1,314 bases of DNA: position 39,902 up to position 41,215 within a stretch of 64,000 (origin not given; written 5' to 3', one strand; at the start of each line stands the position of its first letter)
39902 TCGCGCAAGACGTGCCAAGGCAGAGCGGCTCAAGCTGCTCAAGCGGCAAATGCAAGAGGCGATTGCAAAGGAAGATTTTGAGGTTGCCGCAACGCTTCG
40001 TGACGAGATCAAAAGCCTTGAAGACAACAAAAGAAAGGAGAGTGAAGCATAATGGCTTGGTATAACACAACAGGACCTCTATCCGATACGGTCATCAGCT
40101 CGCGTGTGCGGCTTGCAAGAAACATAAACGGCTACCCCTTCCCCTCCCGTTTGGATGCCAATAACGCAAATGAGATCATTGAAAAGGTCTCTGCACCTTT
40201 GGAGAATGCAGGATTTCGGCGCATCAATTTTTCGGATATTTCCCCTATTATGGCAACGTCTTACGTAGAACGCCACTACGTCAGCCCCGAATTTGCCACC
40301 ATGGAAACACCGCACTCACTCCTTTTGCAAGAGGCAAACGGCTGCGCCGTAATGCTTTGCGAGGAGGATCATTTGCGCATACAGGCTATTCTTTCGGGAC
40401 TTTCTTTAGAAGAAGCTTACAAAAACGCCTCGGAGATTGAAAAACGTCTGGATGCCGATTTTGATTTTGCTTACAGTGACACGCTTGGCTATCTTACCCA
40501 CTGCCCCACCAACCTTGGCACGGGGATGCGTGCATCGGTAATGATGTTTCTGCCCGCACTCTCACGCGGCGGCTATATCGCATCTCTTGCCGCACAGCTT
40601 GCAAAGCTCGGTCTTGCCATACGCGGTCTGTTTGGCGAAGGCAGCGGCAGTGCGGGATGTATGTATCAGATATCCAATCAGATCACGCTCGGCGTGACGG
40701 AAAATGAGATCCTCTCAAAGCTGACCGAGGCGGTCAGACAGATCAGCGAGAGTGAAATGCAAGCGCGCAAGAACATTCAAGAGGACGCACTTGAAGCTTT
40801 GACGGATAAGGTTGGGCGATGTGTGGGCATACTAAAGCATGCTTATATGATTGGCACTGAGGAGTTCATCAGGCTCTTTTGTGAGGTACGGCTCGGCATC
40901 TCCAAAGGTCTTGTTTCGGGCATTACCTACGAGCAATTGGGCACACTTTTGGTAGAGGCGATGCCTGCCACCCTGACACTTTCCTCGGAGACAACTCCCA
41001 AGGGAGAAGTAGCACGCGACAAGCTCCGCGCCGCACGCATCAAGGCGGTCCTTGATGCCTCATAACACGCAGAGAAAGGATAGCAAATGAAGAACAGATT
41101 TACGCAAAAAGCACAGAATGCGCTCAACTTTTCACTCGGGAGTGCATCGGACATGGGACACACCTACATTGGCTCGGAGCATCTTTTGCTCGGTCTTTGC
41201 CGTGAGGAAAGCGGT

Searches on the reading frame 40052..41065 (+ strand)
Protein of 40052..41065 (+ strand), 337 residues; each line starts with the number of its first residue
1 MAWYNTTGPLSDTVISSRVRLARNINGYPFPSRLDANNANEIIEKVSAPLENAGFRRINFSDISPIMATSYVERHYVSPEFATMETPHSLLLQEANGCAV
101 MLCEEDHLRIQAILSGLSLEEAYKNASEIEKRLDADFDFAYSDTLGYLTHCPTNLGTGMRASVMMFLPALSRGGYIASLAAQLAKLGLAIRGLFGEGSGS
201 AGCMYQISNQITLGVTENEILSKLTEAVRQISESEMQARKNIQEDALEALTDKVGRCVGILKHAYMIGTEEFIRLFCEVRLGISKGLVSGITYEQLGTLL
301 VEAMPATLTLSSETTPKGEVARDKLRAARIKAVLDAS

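Call 8: search_protein_families(library=pfam, proteins=[window:40052-41065:+], max_evalue=0.01)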
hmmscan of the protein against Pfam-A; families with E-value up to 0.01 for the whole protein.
window:40052-41065:+ (337 aa): 1 family
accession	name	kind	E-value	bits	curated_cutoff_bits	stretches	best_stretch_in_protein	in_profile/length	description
PF00217.24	ATP-gua_Ptrans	-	3.9e-56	190.1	22.4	1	51-237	15-202/203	ATP:guanido phosphotransferase, C-terminal catalytic domain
